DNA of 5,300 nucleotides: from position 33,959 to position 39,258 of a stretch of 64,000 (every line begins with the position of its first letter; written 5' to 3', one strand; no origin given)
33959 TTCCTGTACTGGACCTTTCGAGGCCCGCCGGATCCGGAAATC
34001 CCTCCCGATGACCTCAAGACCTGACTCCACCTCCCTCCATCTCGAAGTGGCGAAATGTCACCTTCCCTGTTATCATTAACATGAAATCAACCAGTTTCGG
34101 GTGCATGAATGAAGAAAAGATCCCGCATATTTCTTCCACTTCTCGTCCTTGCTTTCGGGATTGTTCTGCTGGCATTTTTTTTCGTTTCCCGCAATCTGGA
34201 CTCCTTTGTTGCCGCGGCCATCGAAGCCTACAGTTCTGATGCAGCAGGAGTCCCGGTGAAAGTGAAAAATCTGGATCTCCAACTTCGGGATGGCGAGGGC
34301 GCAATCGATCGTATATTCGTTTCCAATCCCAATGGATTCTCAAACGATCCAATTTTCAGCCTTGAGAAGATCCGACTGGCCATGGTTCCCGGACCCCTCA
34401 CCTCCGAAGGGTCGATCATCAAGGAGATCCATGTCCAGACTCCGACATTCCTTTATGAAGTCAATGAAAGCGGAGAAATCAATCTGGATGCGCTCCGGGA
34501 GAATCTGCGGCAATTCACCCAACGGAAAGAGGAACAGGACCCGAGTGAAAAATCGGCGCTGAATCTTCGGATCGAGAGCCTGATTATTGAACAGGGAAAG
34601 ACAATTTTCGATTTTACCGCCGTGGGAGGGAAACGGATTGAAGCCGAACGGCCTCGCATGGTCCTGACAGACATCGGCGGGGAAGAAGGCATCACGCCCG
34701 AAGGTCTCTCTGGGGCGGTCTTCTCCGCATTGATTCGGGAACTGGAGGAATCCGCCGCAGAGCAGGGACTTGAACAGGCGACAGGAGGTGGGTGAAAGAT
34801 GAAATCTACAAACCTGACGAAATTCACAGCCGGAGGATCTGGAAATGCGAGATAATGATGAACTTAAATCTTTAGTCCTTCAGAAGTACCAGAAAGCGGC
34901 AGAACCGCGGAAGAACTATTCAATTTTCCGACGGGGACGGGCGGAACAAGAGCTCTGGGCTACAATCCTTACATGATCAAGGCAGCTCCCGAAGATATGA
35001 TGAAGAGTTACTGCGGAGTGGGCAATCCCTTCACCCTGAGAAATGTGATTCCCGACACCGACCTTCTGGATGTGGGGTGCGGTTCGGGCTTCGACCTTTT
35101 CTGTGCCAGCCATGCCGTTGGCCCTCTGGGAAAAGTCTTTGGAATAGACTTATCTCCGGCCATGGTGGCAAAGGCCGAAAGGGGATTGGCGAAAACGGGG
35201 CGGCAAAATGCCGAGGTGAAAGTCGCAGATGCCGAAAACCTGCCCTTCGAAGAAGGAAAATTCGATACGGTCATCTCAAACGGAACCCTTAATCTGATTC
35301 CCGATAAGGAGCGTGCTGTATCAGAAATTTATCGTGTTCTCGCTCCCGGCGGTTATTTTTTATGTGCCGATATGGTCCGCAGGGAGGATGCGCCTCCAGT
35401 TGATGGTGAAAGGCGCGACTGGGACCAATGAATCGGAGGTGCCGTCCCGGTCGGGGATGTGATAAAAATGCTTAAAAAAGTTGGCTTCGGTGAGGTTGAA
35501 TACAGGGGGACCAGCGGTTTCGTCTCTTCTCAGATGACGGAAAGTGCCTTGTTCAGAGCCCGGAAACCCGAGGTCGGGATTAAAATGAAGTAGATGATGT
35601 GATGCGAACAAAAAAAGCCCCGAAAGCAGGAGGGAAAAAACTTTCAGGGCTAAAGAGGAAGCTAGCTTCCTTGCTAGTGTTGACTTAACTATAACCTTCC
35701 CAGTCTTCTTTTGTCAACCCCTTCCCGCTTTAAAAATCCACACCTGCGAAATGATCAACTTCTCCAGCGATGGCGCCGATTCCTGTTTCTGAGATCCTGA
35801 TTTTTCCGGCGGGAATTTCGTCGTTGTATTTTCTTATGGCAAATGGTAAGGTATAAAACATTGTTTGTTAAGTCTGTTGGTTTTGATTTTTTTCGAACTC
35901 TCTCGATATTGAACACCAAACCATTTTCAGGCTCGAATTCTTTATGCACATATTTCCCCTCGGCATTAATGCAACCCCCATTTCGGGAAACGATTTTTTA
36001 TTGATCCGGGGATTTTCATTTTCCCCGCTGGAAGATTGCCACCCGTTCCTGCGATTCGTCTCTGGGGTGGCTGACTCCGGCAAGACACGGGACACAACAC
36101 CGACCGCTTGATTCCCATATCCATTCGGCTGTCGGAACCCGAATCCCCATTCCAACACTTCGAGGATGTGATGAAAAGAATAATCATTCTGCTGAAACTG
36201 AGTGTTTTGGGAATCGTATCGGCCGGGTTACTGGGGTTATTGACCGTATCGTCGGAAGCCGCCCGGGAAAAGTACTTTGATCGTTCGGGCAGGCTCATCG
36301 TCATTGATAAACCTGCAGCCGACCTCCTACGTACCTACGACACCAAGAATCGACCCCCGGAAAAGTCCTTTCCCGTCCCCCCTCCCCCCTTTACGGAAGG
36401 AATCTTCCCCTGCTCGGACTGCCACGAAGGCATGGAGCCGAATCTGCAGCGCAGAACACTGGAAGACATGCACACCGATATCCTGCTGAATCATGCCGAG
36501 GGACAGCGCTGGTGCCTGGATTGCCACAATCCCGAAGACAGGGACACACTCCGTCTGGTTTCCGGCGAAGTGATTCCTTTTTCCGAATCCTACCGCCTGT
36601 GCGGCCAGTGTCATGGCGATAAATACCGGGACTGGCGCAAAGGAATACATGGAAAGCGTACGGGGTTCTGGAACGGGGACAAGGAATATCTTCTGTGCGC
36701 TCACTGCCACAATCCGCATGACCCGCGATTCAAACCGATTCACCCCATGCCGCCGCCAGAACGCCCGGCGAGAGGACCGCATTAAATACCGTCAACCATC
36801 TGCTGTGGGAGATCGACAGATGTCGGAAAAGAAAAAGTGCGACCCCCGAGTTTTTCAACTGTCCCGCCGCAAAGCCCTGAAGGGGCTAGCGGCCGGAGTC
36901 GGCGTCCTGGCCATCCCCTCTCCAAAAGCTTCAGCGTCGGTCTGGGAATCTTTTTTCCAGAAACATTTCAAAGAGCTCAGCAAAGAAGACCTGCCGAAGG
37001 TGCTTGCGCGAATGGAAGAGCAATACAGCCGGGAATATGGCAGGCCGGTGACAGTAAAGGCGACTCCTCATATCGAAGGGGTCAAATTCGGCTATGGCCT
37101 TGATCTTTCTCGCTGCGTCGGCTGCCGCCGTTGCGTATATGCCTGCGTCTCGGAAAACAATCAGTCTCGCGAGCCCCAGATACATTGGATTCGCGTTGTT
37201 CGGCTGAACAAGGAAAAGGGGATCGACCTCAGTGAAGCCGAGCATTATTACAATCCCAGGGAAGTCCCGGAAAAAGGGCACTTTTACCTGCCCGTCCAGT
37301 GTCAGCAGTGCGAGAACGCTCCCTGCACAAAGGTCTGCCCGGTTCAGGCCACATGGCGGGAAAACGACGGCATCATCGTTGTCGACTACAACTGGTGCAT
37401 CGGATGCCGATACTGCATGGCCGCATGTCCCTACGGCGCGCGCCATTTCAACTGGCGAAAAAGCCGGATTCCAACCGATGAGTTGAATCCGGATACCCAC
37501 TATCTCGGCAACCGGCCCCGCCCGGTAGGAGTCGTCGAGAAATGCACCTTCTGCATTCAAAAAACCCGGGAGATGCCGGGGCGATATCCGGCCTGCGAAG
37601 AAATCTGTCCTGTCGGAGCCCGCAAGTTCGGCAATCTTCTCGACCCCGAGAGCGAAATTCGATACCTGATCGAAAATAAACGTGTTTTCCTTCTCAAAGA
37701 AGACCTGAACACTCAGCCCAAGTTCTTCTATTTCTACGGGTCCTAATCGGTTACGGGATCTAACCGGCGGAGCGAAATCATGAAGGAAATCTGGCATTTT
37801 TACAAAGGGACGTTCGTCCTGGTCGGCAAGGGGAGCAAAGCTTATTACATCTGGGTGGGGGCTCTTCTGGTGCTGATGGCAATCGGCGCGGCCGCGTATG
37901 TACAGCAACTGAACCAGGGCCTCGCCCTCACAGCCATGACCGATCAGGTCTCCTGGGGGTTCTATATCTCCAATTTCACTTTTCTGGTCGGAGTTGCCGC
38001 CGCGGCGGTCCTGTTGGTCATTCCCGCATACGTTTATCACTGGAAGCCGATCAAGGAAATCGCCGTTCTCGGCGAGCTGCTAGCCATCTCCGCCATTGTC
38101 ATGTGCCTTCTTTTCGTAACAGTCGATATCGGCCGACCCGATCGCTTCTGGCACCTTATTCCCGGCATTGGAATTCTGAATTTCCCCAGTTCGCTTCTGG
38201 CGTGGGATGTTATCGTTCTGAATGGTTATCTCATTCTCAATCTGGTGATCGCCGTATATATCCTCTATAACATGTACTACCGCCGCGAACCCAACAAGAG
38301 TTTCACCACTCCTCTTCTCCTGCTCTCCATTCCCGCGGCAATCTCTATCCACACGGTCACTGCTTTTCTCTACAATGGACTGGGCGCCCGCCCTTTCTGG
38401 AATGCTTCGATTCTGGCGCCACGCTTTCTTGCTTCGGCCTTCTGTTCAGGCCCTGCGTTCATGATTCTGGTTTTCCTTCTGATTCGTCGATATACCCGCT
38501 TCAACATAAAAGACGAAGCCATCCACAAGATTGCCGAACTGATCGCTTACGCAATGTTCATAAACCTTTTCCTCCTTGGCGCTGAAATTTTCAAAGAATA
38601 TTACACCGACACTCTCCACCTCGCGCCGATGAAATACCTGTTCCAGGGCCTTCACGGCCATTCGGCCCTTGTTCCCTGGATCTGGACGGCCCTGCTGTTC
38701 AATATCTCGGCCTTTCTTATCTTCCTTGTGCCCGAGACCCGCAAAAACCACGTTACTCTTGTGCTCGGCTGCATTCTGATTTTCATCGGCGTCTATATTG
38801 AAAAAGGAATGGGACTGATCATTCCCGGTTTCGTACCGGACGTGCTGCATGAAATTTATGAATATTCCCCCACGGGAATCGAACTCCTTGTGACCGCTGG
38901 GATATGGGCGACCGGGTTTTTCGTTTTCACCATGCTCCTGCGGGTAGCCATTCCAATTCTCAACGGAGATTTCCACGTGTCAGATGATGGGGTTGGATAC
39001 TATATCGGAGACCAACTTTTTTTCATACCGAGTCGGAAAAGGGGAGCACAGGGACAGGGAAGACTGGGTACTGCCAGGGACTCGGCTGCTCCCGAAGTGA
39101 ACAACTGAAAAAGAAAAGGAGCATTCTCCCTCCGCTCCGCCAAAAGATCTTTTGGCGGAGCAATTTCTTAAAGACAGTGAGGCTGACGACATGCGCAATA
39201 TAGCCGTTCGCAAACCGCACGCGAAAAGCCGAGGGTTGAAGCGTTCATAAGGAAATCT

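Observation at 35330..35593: In-frame UGA at a conserved Cys position plus a SECIS-like hairpin: candidate selenocysteine methyltransferase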

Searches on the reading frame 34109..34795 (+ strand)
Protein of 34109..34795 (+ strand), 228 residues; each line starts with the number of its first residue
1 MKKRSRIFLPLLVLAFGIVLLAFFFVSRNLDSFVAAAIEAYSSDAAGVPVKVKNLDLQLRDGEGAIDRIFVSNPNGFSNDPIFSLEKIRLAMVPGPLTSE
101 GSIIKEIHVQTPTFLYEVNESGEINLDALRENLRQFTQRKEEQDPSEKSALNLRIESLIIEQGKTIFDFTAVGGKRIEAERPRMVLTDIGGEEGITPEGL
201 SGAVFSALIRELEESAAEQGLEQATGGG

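Call 49: search_protein_families(library=pfam, proteins=[window:34109-34795:+], max_evalue=0.001)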
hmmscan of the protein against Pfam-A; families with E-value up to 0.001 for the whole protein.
window:34109-34795:+ (228 aa): 2 families
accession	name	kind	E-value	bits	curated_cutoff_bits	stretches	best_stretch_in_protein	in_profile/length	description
PF05359.17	DUF748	-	2.4e-11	42.9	50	1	3-168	13-167/1037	Domain of Unknown Function (DUF748)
PF05170.20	AsmA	-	4.1e-06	26.3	29.8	1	69-173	71-177/607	AsmA family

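Call 56: find_encoding_contigs(protein=window:34109-34795:+, flank=10000, max_places=6)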
Protein window:34109-34795:+ (228 aa): 2 contigs read that carry it; 2 places shown.
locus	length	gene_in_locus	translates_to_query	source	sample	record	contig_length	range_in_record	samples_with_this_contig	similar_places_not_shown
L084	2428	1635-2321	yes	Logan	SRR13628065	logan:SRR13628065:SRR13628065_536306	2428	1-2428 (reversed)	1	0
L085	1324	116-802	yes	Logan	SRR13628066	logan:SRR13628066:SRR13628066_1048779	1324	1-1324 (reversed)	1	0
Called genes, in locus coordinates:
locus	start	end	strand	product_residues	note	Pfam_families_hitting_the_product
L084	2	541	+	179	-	?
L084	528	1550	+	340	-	PF02322:Cyt_bd_oxida_II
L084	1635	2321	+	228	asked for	PF05359:DUF748, PF05170:AsmA (weak)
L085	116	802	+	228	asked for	PF05359:DUF748, PF05170:AsmA (weak)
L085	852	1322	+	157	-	?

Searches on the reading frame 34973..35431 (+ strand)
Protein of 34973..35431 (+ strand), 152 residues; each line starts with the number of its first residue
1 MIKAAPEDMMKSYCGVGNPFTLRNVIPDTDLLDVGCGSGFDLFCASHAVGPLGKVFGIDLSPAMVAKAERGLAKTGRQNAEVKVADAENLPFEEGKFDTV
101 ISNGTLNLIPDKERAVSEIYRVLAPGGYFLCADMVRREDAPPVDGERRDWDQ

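Call 13: find_encoding_contigs(protein=window:34973-35431:+, flank=10000, max_places=6)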
Protein window:34973-35431:+ (152 aa): no gene with exactly this product is on record in the collection.

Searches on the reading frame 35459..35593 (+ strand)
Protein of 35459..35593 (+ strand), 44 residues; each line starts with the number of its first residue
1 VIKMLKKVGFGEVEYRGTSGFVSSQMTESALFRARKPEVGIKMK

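Call 62: find_encoding_contigs(protein=window:35459-35593:+, flank=5000, max_places=6)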
Protein window:35459-35593:+ (44 aa): no gene with exactly this product is on record in the collection.

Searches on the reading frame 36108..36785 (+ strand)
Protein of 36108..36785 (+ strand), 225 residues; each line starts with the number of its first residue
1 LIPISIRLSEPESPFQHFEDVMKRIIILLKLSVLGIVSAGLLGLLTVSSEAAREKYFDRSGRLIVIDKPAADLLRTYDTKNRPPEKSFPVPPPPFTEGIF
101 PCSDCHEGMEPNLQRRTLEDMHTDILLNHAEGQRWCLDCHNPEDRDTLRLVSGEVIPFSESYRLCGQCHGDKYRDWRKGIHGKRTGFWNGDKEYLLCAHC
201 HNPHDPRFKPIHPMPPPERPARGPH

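Call 49: search_protein_families(library=pfam, proteins=[window:36108-36785:+], max_evalue=0.001)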
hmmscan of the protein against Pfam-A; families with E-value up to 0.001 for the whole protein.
window:36108-36785:+ (225 aa): 4 families
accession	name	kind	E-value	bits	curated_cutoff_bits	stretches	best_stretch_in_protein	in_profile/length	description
PF09699.15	Paired_CXXCH_1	-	1.6e-09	37.8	20.6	1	131-172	6-39/41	Doubled CXXCH motif (Paired_CXXCH_1)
PF14522.11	Cytochrome_C7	-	5e-07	29.9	24.8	2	100-169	14-66/67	Cytochrome c7 and related cytochrome c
PF14537.11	Cytochrom_c3_2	-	4.4e-05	24.3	25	1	129-206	2-69/79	Cytochrome c3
PF22113.1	Mtrc-MtrF_II-IV_dom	-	0.00015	21.8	30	0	102-144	123-167/176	Outer membrane cytochrome MtrC/MtrF-like, domains II/IV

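Call 61: find_encoding_contigs(protein=window:36171-36785:+, flank=10000, max_places=6)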
Protein window:36171-36785:+ (204 aa): no gene with exactly this product is on record in the collection.

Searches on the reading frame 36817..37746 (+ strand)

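Call 49: search_protein_families(library=pfam, proteins=[window:36817-37746:+], max_evalue=0.001)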
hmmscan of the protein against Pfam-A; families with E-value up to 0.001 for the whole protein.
window:36817-37746:+ (309 aa): 12 families
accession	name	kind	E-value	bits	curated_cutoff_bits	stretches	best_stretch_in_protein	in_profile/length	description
PF13247.11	Fer4_11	-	2e-15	57.2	26.2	2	156-217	4-67/100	4Fe-4S dicluster domain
PF12838.12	Fer4_7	-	6.3e-15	55.8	27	2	194-268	2-52/52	4Fe-4S dicluster domain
PF13187.11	Fer4_9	-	5.1e-12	46.1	27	3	161-208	1-51/52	4Fe-4S dicluster domain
PF00037.32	Fer4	-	7.8e-11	41.8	21.1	1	187-208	1-22/24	4Fe-4S binding domain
PF13237.11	Fer4_10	-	2e-10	40.9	25.5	2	187-265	2-53/53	4Fe-4S dicluster domain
PF12837.12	Fer4_6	-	9.2e-10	38.4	25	1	186-208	1-23/24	4Fe-4S binding domain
PF12797.12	Fer4_2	-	4.1e-08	33.1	24.5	2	186-206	2-22/22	4Fe-4S binding domain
PF13534.11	Fer4_17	-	6.7e-07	30.2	22.2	0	194-218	2-25/61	4Fe-4S dicluster domain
PF25160.1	LdpA_Fe-S-bd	-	9.2e-07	29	27.6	1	165-207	5-41/49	LdpA Fe-S cluster-binding domain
PF13183.11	Fer4_8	-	1.5e-06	29.1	27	0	97-177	2-67/68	4Fe-4S dicluster domain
PF13484.11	Fer4_16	-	5.4e-06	27.5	30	0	191-206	50-65/66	4Fe-4S double cluster binding domain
PF12798.12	Fer4_3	-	1.1e-05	26.3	27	0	194-208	1-15/15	4Fe-4S binding domain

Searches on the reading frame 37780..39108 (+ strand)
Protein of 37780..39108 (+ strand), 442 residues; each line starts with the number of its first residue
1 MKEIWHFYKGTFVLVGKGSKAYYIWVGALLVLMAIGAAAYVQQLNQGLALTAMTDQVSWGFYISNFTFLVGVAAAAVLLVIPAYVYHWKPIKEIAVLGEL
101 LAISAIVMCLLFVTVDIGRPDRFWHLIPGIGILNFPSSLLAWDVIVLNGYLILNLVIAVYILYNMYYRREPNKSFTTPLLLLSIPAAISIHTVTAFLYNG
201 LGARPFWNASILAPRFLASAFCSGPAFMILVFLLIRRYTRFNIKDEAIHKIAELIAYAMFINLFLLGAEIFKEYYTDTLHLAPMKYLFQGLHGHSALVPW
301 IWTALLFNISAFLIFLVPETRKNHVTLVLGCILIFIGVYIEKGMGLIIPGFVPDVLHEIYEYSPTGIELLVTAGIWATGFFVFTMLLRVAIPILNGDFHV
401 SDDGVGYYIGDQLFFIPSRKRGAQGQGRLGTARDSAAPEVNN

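Call 49: search_protein_families(library=pfam, proteins=[window:37780-39108:+], max_evalue=0.001)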
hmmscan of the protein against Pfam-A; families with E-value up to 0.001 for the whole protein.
window:37780-39108:+ (442 aa): 1 family
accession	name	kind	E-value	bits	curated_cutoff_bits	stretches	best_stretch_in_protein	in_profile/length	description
PF03916.19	NrfD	-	5.4e-42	145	25.8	1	51-342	3-301/313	Polysulphide reductase, NrfD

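Call 55: find_encoding_contigs(protein=window:37780-39108:+, flank=10000, max_places=5)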
Protein window:37780-39108:+ (442 aa): 2 contigs read that carry it; 2 places shown.
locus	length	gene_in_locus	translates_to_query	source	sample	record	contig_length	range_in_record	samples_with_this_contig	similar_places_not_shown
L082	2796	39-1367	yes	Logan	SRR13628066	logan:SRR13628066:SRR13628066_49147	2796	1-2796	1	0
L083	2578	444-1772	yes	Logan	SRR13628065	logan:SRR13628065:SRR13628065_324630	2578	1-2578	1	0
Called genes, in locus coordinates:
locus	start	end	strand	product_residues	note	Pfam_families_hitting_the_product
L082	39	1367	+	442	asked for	PF03916:NrfD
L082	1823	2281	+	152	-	PF14537:Cytochrom_c3_2 (weak)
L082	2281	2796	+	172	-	?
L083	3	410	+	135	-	?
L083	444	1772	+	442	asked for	PF03916:NrfD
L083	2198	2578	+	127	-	?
